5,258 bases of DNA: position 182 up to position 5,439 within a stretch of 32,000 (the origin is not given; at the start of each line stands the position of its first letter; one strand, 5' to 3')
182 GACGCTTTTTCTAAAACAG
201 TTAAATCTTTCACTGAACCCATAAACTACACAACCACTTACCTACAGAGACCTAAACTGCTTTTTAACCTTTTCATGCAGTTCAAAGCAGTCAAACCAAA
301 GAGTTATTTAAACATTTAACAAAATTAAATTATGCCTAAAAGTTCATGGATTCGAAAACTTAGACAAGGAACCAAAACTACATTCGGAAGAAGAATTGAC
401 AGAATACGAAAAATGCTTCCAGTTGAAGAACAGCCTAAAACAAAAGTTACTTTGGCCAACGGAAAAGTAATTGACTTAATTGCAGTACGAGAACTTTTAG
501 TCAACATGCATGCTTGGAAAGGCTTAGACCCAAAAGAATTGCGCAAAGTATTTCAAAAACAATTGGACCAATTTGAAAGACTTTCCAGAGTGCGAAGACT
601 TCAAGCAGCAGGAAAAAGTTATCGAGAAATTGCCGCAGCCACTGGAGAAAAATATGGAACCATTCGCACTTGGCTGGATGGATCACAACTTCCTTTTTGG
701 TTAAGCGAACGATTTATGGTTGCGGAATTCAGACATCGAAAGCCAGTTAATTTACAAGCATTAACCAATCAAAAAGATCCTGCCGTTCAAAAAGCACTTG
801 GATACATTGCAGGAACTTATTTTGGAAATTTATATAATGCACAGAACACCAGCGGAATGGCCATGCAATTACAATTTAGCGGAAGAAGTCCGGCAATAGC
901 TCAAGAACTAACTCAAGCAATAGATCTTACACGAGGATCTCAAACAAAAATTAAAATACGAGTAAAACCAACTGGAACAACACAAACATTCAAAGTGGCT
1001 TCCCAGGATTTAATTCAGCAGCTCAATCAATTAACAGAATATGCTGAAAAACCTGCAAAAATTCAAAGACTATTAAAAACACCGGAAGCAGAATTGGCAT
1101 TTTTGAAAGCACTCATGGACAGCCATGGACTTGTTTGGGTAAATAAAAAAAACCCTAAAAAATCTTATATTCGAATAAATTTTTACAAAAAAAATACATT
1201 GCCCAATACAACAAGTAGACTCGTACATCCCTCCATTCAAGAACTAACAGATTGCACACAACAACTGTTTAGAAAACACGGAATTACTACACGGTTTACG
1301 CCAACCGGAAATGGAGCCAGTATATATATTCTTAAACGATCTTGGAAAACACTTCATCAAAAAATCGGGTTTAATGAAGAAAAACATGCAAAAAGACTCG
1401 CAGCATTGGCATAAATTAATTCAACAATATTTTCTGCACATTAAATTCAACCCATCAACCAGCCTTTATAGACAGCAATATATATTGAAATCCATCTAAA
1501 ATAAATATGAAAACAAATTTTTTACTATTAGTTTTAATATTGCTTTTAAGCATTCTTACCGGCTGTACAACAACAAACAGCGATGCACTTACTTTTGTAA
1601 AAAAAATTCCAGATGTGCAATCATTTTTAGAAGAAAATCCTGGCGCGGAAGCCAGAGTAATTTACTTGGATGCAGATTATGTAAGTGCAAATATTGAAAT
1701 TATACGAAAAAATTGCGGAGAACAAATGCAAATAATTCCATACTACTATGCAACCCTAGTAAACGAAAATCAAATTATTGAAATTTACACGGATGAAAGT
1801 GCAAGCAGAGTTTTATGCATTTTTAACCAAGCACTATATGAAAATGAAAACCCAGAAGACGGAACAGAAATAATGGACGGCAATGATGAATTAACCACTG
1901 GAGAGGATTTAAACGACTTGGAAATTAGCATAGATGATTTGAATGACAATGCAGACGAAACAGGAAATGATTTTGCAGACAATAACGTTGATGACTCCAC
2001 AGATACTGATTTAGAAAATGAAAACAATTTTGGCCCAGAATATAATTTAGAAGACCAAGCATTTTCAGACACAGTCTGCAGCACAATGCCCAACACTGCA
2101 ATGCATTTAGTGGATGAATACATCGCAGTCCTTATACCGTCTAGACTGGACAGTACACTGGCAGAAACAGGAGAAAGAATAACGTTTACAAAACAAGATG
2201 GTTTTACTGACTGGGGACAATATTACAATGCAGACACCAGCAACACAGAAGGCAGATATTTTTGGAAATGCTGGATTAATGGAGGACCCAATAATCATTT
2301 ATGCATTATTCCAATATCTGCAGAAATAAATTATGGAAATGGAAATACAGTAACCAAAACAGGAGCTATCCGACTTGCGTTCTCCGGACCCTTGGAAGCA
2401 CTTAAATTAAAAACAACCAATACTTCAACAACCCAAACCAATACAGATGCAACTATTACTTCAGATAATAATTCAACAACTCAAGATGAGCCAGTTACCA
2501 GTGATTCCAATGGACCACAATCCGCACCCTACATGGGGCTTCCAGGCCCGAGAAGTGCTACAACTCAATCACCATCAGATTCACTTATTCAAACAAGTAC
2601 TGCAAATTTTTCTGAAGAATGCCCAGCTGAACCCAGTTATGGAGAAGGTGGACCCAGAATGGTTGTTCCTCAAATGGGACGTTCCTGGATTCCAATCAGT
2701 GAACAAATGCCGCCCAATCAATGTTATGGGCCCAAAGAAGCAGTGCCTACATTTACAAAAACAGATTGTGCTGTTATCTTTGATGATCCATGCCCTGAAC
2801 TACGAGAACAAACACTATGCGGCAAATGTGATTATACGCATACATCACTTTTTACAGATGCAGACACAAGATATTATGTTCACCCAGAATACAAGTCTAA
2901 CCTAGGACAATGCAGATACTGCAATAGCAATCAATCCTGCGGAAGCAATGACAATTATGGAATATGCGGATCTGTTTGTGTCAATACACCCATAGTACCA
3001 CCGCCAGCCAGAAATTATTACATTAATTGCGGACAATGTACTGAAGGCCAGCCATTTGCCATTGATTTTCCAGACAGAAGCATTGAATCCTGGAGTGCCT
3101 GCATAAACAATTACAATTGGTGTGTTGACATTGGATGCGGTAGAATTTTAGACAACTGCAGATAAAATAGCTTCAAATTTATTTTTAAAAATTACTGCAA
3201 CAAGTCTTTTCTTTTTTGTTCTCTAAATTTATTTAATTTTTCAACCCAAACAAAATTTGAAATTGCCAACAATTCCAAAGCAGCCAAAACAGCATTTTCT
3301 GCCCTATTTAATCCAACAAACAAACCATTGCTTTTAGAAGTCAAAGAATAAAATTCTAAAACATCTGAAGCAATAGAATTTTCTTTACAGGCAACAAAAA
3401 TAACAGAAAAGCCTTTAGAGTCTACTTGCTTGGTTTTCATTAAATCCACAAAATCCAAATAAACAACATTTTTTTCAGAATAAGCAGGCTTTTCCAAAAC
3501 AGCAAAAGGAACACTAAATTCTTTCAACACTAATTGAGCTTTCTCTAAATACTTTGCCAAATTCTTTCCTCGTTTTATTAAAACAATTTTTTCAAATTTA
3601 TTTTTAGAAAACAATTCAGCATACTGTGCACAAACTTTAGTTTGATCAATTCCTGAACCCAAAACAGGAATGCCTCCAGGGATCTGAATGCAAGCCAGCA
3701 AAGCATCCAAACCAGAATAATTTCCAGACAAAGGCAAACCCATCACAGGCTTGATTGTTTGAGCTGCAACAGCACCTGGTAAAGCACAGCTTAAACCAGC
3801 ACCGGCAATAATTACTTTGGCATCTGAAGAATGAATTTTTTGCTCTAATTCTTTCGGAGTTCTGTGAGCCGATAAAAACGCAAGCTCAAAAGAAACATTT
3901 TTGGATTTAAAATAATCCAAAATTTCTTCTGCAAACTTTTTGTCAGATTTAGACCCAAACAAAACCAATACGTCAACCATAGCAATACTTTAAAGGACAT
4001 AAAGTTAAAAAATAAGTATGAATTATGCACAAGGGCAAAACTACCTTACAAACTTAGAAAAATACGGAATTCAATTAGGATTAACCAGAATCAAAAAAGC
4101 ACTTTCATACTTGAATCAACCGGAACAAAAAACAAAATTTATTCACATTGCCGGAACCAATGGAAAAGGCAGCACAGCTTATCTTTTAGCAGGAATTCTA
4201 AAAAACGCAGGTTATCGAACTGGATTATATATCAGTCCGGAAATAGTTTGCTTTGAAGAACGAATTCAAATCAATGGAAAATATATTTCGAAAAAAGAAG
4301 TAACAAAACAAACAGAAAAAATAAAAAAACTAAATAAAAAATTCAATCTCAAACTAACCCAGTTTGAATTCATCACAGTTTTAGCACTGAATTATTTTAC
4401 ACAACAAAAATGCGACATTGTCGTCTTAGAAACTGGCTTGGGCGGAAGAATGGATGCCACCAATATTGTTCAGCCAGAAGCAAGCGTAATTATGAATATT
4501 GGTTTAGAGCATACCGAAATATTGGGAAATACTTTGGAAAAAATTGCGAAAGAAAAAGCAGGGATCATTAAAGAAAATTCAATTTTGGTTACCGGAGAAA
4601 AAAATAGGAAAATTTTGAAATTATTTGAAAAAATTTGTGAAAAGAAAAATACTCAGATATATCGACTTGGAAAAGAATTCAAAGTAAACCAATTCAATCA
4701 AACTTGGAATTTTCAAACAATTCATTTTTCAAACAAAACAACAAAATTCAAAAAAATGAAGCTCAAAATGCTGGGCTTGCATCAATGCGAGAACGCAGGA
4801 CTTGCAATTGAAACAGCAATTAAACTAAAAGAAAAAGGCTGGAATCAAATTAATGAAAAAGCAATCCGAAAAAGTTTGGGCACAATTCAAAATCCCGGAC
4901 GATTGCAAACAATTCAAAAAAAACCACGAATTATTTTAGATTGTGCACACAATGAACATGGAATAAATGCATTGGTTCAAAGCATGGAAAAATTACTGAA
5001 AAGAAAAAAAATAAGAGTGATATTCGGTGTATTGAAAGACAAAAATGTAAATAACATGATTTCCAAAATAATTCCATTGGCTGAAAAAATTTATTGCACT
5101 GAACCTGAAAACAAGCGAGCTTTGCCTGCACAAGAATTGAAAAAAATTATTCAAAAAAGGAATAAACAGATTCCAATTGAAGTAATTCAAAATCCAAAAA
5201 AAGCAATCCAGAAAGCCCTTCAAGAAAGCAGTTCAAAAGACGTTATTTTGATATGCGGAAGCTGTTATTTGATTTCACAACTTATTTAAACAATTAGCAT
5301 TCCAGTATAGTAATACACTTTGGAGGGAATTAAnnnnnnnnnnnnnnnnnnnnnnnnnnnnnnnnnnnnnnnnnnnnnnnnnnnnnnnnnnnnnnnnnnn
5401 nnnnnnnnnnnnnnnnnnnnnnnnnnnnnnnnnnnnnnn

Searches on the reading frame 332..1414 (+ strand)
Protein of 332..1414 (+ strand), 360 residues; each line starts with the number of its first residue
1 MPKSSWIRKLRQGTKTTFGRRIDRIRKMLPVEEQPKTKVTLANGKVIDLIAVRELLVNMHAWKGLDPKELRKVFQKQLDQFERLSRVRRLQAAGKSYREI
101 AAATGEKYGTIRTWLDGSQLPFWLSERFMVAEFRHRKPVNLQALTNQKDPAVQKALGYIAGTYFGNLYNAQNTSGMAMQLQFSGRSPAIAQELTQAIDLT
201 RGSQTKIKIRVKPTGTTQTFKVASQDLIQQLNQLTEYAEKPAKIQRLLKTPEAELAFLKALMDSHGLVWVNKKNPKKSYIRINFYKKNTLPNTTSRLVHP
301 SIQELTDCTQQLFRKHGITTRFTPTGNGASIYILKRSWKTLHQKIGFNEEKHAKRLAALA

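Call 34: search_protein_families(library=pfam, proteins=[window:332-1414:+], max_evalue=0.001)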
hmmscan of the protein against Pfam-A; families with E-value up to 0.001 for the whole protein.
window:332-1414:+ (360 aa): 0 families

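Call 46: find_encoding_contigs(protein=window:332-1414:+, flank=10000, max_places=5)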
Protein window:332-1414:+ (360 aa): no gene with exactly this product is on record in the collection.

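Call 52: search_protein_families(library=pfam, proteins=[window:332-1414:+], max_evalue=1)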
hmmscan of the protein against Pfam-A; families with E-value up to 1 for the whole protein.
window:332-1414:+ (360 aa): 8 families
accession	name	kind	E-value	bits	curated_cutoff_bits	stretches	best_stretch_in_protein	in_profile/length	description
PF08281.18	Sigma70_r4_2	-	0.0091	16.1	25.7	1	93-115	25-47/54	Sigma-70, region 4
PF19575.5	HTH_58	-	0.012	15.9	23.8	1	88-119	20-51/62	Helix-turn-helix domain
PF13518.12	HTH_28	-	0.013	16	25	1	83-116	2-34/52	Helix-turn-helix domain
PF11614.14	FixG_C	-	0.02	15.5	25.6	1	129-212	1-84/119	IG-like fold at C-terminal of FixG, putative oxidoreductase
PF13936.12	HTH_38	-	0.037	14.2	27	1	76-111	3-37/44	Helix-turn-helix domain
PF24345.1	PH_24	-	0.088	12.9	27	1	179-219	62-102/144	EVH1 domain-like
PF14334.11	DUF4390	-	0.094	12.6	27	1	70-130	90-147/161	Domain of unknown function (DUF4390)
PF02828.21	L27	-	0.47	10.6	22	0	224-262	4-37/53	L27 domain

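Call 53: search_protein_families(library=phrogs, proteins=[window:332-1414:+], max_evalue=0.01)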
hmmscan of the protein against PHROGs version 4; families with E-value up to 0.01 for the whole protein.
window:332-1414:+ (360 aa): 3 families
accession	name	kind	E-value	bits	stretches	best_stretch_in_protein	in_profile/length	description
phrog_5497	-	DNA, RNA and nucleotide metabolism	8.7e-05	23.6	1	85-115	32-62/65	HTH DNA binding protein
phrog_9366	-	integration and excision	0.0011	20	1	76-115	62-102/109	transposase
phrog_664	-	DNA, RNA and nucleotide metabolism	0.0044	17.9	1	75-118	82-124/210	DNA binding protein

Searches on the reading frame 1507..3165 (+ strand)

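Call 34: search_protein_families(library=pfam, proteins=[window:1507-3165:+], max_evalue=0.001)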
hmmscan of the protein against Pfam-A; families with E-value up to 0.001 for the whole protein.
window:1507-3165:+ (552 aa): 0 families

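Call 52: search_protein_families(library=pfam, proteins=[window:1507-3165:+], max_evalue=1)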
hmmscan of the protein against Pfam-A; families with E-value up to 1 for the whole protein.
window:1507-3165:+ (552 aa): 1 family
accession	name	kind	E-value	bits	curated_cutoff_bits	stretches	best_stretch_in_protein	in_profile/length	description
PF03893.22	Lipase3_N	-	0.22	12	22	0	208-241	10-40/76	Lipase 3 N-terminal region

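Call 53: search_protein_families(library=phrogs, proteins=[window:1507-3165:+], max_evalue=0.01)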
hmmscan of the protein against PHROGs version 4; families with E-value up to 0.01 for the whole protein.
window:1507-3165:+ (552 aa): 0 families

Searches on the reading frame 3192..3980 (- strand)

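Call 34: search_protein_families(library=pfam, proteins=[window:3192-3980:-], max_evalue=0.001)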
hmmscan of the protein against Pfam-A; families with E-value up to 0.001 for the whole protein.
window:3192-3980:- (262 aa): 1 family
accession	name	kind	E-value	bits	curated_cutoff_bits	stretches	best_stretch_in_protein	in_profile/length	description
PF00731.26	AIRC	-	3.5e-37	127.6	30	1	4-121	2-123/148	AIR carboxylase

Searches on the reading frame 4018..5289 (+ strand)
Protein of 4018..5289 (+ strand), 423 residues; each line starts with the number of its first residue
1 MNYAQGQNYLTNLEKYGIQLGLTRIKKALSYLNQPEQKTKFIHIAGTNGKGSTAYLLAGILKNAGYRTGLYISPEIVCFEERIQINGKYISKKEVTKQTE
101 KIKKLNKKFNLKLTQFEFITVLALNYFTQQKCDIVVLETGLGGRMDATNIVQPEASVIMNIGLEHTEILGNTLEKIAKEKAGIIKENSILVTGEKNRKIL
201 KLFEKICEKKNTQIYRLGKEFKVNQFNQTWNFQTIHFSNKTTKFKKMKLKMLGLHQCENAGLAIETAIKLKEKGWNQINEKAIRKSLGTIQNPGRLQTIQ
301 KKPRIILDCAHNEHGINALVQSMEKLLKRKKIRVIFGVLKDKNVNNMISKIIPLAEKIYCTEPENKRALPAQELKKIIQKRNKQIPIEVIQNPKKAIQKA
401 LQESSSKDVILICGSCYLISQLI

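Call 34: search_protein_families(library=pfam, proteins=[window:4018-5289:+], max_evalue=0.001)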
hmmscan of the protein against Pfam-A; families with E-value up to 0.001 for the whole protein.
window:4018-5289:+ (423 aa): 2 families
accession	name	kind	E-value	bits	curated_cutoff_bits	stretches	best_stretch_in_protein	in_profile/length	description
PF02875.26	Mur_ligase_C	-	2.6e-22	80.5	28.4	1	294-416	1-127/127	Mur ligase, glutamate ligase domain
PF08245.18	Mur_ligase_M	-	2.8e-16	60.5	24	1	44-265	1-198/200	Mur ligase middle domain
